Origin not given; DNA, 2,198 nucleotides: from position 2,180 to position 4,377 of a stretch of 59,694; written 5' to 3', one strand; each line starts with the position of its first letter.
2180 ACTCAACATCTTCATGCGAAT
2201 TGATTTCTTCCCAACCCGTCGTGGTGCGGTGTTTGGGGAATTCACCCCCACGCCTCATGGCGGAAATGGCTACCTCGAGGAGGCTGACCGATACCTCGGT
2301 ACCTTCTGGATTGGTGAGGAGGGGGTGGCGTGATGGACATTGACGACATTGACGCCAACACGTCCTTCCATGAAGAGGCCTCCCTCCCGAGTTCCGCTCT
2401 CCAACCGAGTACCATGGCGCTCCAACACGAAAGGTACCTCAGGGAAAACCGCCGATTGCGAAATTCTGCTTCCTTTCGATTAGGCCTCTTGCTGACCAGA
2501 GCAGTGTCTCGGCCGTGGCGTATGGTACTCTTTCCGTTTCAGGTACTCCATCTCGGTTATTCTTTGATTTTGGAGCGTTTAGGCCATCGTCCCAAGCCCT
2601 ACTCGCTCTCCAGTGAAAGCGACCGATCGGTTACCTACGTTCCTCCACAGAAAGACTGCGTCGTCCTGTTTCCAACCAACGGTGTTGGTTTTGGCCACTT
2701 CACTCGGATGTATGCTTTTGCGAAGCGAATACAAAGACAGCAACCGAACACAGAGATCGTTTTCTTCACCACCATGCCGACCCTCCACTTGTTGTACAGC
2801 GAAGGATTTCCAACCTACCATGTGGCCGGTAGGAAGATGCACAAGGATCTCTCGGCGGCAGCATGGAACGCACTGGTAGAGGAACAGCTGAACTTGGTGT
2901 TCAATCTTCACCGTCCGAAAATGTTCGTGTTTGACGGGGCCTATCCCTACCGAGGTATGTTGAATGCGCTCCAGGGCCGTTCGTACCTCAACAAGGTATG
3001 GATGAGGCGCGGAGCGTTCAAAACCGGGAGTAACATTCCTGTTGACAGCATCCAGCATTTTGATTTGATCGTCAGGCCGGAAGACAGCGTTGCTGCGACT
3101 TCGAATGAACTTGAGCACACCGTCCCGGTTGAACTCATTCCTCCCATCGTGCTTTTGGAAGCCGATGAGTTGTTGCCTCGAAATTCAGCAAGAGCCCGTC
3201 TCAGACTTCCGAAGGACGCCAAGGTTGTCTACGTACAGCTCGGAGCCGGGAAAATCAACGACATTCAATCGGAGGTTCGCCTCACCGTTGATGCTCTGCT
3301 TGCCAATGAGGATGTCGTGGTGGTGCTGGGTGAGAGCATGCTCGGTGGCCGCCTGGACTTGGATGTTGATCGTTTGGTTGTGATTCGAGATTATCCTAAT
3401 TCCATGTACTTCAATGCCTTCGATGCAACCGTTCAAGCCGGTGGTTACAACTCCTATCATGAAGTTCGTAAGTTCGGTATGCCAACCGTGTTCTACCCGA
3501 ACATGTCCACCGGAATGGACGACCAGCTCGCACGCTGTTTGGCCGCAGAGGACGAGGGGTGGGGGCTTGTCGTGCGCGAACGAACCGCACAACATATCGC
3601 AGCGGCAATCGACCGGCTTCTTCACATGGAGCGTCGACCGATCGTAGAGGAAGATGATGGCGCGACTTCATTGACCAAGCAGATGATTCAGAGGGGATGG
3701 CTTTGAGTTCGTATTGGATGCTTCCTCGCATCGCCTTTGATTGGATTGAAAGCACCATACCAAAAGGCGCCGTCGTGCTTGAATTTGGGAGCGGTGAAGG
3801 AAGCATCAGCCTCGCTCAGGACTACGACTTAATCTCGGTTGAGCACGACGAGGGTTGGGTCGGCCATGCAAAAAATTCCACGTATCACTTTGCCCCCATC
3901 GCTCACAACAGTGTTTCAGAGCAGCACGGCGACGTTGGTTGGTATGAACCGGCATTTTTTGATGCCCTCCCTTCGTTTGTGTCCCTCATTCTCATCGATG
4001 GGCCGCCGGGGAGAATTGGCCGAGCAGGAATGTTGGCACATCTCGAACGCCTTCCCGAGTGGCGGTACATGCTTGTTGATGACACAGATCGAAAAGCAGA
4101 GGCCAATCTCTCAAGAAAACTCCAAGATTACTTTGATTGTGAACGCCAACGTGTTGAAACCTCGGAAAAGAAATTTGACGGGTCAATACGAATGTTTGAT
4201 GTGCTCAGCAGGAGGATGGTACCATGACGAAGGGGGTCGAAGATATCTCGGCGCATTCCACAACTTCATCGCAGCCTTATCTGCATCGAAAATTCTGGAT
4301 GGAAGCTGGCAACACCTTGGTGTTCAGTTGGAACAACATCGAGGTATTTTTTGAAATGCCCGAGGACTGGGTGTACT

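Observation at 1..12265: Ten-gene archaeal surface-glycopolymer locus combining ABC export with ATP-grasp, PP-loop, DUF579-like methyl and MBOAT acyl decoration (best candidate for an undescribed system)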

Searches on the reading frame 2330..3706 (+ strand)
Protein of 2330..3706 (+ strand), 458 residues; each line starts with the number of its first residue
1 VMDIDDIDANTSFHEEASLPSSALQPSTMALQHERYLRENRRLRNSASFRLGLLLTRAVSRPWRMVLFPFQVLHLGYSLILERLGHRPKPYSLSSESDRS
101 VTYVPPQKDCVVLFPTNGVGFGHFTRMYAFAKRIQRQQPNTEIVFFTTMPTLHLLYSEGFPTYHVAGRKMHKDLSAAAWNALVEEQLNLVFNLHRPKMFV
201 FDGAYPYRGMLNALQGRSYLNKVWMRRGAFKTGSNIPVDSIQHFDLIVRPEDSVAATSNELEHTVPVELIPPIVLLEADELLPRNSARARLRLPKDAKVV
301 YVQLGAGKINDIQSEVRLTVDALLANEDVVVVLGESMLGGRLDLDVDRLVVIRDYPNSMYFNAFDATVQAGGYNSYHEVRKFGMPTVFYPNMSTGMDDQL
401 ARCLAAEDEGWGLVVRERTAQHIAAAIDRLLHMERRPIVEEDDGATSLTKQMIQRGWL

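Call 5: search_protein_families(library=pfam, proteins=[window:2330-3706:+], max_evalue=0.01)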
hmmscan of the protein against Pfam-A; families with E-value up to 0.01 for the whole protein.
window:2330-3706:+ (458 aa): 0 families

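Call 6: search_protein_families(library=ncbifam, proteins=[window:2330-3706:+], max_evalue=0.01)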
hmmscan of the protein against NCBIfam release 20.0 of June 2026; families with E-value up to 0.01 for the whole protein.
window:2330-3706:+ (458 aa): 2 families
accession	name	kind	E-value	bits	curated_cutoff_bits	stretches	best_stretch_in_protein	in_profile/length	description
TIGR01426.2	MGT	subfamily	0.0048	16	260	1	295-424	224-351/393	macrolide family glycosyltransferase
TIGR03590.1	PseG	equivalog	0.0092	15.6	153.55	0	118-190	12-85/280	UDP-2,4-diacetamido-2,4,6-trideoxy-beta-L-altropyranose hydrolase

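Call 18: search_solved_structures(query=window:2333-3706:+, max_evalue=1, show_alignments=2)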
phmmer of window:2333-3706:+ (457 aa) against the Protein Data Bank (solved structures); distinct sequences matched with E-value up to 1: 3.
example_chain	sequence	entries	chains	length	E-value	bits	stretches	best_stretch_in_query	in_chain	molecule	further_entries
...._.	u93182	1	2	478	0.0058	18.6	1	294-426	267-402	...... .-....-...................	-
5gl5_A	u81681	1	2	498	0.0063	18.5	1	294-426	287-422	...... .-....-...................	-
9mud_K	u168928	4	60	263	0.72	11.7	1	231-268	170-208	Cat1 (CRISPR associated TIR 1) pentagonal filament | Cat1 (CRISPR associated TIR 1) pentagonal filament assembly | Cat1 (CRISPR-associated TIR 1)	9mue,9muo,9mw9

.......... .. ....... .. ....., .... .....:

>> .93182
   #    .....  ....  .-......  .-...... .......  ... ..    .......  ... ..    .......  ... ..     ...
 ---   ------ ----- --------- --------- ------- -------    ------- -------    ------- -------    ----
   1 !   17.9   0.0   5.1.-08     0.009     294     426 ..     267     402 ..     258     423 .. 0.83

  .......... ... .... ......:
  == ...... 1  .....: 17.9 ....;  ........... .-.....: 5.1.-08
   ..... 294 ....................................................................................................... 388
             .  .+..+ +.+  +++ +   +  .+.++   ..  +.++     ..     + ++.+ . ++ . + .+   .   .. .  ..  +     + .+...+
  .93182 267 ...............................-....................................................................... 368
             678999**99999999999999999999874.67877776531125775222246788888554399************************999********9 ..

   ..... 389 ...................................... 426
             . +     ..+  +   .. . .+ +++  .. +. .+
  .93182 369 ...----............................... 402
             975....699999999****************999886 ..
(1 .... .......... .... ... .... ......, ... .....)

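Call 46: search_solved_structures(query=A3, max_evalue=1, show_alignments=1)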
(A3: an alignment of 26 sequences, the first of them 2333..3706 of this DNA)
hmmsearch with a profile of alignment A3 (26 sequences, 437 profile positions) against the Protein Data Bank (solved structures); distinct sequences matched with E-value up to 1: 0.

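Call 48: search_protein_families(library=pfam, alignment_id=A3, max_evalue=1)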
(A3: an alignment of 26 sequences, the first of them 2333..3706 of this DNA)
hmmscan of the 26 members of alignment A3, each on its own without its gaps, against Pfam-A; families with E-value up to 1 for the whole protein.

A. member 1, window:2333-3706:+ (457 aa): 2 families
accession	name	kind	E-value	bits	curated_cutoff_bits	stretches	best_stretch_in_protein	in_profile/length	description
PF06722.18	EryCIII-like_C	-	0.061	13.7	31.7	1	354-431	39-114/145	Erythromycin biosynthesis protein CIII-like, C-terminal domain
PF04101.22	Glyco_tran_28_C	-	0.087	13.3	22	1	365-439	74-150/166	Glycosyltransferase family 28 C-terminal domain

B. families by the number of members that match (of 26 scanned): 11 families
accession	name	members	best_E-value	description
PF06722.18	EryCIII-like_C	12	0.00082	Erythromycin biosynthesis protein CIII-like, C-terminal domain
PF04101.22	Glyco_tran_28_C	11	0.00041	Glycosyltransferase family 28 C-terminal domain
PF02559.22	CarD_TRCF_RID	6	0.026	CarD-like/TRCF RID domain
PF24245.1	INO80F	2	0.06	INO80 complex subunit F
PF03033.26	Glyco_transf_28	1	0.015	Glycosyltransferase family 28 N-terminal domain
PF13747.11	DUF4164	1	0.055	Domain of unknown function (DUF4164)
PF18337.7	Tudor_RapA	1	0.11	RapA N-terminal Tudor like domain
PF10271.14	Tmp39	1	0.11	Putative transmembrane protein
PF00218.27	IGPS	1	0.13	Indole-3-glycerol phosphate synthase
PF20859.2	RHA1_ro05818_N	1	0.17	Hypothetical protein RHA1_ro05818, N-terminal helical domain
PF06799.16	CGLD27-like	1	0.2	Conserved in the green lineage and diatoms 27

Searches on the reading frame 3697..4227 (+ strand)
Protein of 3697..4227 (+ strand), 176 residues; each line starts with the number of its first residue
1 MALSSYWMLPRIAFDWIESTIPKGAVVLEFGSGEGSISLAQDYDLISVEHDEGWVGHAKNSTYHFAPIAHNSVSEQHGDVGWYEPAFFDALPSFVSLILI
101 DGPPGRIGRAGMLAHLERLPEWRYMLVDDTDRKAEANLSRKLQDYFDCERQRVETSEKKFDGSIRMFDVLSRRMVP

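Call 5: search_protein_families(library=pfam, proteins=[window:3697-4227:+], max_evalue=0.01)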
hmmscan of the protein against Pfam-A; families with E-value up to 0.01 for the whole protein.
window:3697-4227:+ (176 aa): 0 families

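Call 6: search_protein_families(library=ncbifam, proteins=[window:3697-4227:+], max_evalue=0.01)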
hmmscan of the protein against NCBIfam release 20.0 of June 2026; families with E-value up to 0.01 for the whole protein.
window:3697-4227:+ (176 aa): 0 families

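Call 17: search_solved_structures(query=window:3697-4227:+, max_evalue=1, show_alignments=2)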
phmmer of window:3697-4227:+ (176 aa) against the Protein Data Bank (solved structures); distinct sequences matched with E-value up to 1: 1.
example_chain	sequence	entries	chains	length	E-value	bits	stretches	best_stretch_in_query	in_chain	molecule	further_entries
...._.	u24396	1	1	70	0.86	12.6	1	30-56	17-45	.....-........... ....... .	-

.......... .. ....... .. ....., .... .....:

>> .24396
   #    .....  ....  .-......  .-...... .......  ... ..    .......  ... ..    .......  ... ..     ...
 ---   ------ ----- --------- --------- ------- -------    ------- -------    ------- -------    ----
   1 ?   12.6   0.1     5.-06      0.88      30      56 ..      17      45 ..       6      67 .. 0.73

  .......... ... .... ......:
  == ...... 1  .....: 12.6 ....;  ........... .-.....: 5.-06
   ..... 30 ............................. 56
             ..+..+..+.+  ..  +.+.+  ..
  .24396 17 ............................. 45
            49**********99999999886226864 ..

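Call 28: find_homologous_proteins(query=window:3697-4227:+, max_evalue=0.001)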
Query window:3697-4227:+ (176 aa): 18 proteins with E <= 0.001 among 53 candidates.
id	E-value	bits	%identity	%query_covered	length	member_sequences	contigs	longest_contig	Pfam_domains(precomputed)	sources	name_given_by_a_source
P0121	1.6e-105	369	95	96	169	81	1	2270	-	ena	-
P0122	1.1e-99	350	86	99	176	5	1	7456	-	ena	-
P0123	6.0e-51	191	51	95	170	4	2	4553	-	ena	-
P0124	4.0e-42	162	47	94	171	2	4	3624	-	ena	-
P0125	1.0e-40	157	48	94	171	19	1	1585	-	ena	-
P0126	4.0e-40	156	45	97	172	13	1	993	-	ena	-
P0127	1.8e-38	150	46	93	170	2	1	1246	-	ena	-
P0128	6.2e-38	148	44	97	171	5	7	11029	-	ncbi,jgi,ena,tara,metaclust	tara:strand:- start:136 stop:651 length:516 start_codon:yes stop_codon:yes gene_type:complete|metacl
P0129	2.3e-27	114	93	34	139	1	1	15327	-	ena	-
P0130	1.0e-24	105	48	73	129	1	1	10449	-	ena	-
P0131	8.9e-21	93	35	87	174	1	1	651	-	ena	-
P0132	5.1e-18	83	45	67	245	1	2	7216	-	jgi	jgi:hypothetical protein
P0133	4.1e-15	74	91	27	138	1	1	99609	-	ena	-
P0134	1.4e-13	69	36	81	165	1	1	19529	-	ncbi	-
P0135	1.9e-10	59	33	83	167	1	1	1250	-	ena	-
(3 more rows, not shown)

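Call 39: predict_structure(alignment_id=A2)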
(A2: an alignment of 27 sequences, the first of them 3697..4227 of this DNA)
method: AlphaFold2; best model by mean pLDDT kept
length: 176 residues; sequences in the alignment: 27
mean_pLDDT: 90.1   pTM: 0.88
mean pLDDT of the five models: 90.1, 89.6, 86.7, 86.6, 86.2
residues with pLDDT >= 90: 131; 70-90: 30; 50-70: 10; < 50: 5
segments of 3 or more residues with pLDDT < 50: 1-4
pLDDT, mean of each block of 10 residues (from residue 1): 62 96 97 91 96 90 94 89 93 97 70 95 96 93 97 92 93 76
secondary structure, 60 per line:
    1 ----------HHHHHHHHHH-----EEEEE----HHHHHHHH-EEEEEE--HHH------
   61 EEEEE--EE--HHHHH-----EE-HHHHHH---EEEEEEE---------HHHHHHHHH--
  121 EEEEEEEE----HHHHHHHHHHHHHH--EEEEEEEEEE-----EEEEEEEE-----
elements in order: H11-20 E26-30 H35-42 E44-49 E61-65 H72-76 H85-90 E94-100 H110-118 E121-128 H133-146 E149-158 E164-171

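Call 41: search_protein_families(library=pfam, alignment_id=A2, max_evalue=1)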
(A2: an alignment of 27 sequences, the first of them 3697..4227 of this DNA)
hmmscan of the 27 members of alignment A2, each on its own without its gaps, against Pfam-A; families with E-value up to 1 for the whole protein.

A. member 1, window:3697-4227:+ (176 aa): 1 family
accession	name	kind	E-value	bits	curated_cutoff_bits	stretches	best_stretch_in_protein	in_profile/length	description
PF01135.25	PCMT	-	0.057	13.6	20.3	1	12-91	64-146/210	Protein-L-isoaspartate(D-aspartate) O-methyltransferase (PCMT)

B. families by the number of members that match (of 27 scanned): 19 families
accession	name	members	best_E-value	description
PF19932.4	DUF6395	11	6.8e-30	Family of unknown function (DUF6395)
PF06508.19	QueC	10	0.007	Queuosine biosynthesis protein QueC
PF05036.18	SPOR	5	0.011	SPOR domain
PF13578.12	Methyltransf_24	2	5.7e-05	Methyltransferase domain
PF01135.25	PCMT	2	0.057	Protein-L-isoaspartate(D-aspartate) O-methyltransferase (PCMT)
PF13489.12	Methyltransf_23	2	0.076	Methyltransferase domain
PF00535.33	Glycos_transf_2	1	0.0018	Glycosyl transferase family 2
PF00930.27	DPPIV_N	1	0.0031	Dipeptidyl peptidase IV (DPP IV) N-terminal region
PF09892.16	DUF2119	1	0.0052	Uncharacterized protein conserved in archaea (DUF2119)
PF01857.25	RB_B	1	0.017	Retinoblastoma-associated protein B domain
PF25021.1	TEN_NHL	1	0.02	Teneurin NHL domain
PF21729.3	IRX15_IRX15L_GXM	1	0.042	IRX15/IRX15L/GXM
PF02934.20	GatB_N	1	0.046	GatB/GatE catalytic domain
PF12130.13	bMERB_dom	1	0.071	Bivalent Mical/EHBP Rab binding domain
PF05769.16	SIKE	1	0.087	SIKE family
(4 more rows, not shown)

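Call 42: fold_search(model_id=the predicted structure, library=pdb)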
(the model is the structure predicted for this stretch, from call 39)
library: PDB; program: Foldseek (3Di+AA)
matches with E <= 10: 759; with E <= 0.001: 188
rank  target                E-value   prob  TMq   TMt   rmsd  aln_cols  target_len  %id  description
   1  6aw9_C                1.0e-06  1.00  0.63  0.54   4.8       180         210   12  2.55A resolution structure of SAH bound catechol O-methyltransferase (COMT) L136M from Nannospalax galili (released 2018-09-12)
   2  3ku1_A                1.7e-06  1.00  0.53  0.45   6.2       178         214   18  Crystal structure of Streptococcus pneumoniae Sp1610, a putative tRNA (m1A22) methyltransferase, in complex with S-ade (released 2009-12-22)
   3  4pyn                  2.0e-06  1.00  0.64  0.53   4.0       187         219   12  Humanized rat COMT in complex with SAH (released 2014-06-11)
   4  4p7k                  2.2e-06  1.00  0.66  0.54   3.8       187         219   11  Rat COMT in complex with sinefungin (released 2014-06-18)
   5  5hjj                  2.5e-06  1.00  0.53  0.30   5.8       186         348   15  Crystal Structure of Pyrococcus abyssi Trm5a (released 2016-10-12)
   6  5xj2_A                2.6e-06  1.00  0.58  0.25   5.3       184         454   15  Structure of spRlmCD with U747 RNA (released 2017-11-01)
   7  3u81                  3.2e-06  1.00  0.65  0.53   4.0       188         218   13  Crystal structure of a SAH-bound semi-holo form of rat Catechol-O-methyltransferase (released 2012-02-01)
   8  5hji                  3.2e-06  1.00  0.50  0.29   6.4       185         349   17  Crystal Structure of Pyrococcus abyssi Trm5a complexed with adenosine (released 2016-10-12)
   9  5k0l_B                4.1e-06  1.00  0.64  0.53   4.6       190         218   12  Crystal Structure of COMT in complex with 5-[5-[1-(4-methoxyphenyl)cyclopropyl]-1H-pyrazol-3-yl]-2,4-dimethyl-1,3-thia (released 2016-09-07)
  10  5wt1_A                4.9e-06  1.00  0.52  0.31   5.7       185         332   14  Pyrococcus abyssi methyltransferase PaTrm5a bound by SAH and cognate tRNA (released 2017-12-13)
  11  5wt1_B                4.9e-06  1.00  0.49  0.30   6.3       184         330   16  Pyrococcus abyssi methyltransferase PaTrm5a bound by SAH and cognate tRNA (released 2017-12-13)
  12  5xj2_D                5.6e-06  1.00  0.59  0.26   4.7       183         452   16  Structure of spRlmCD with U747 RNA (released 2017-11-01)
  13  5hjk                  5.6e-06  1.00  0.54  0.31   5.6       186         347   15  Crystal Structure of Pyrococcus abyssi Trm5a complexed with SAH (released 2016-10-12)
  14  4pyo_B                6.3e-06  1.00  0.65  0.54   4.2       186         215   12  Humanized rat COMT bound to SAH, semi-holo form (released 2014-06-11)
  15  8c9t_C                6.3e-06  1.00  0.55  0.44   5.1       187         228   16  Catechol O-methyltransferase from Streptomyces avermitilis (released 2023-04-05)
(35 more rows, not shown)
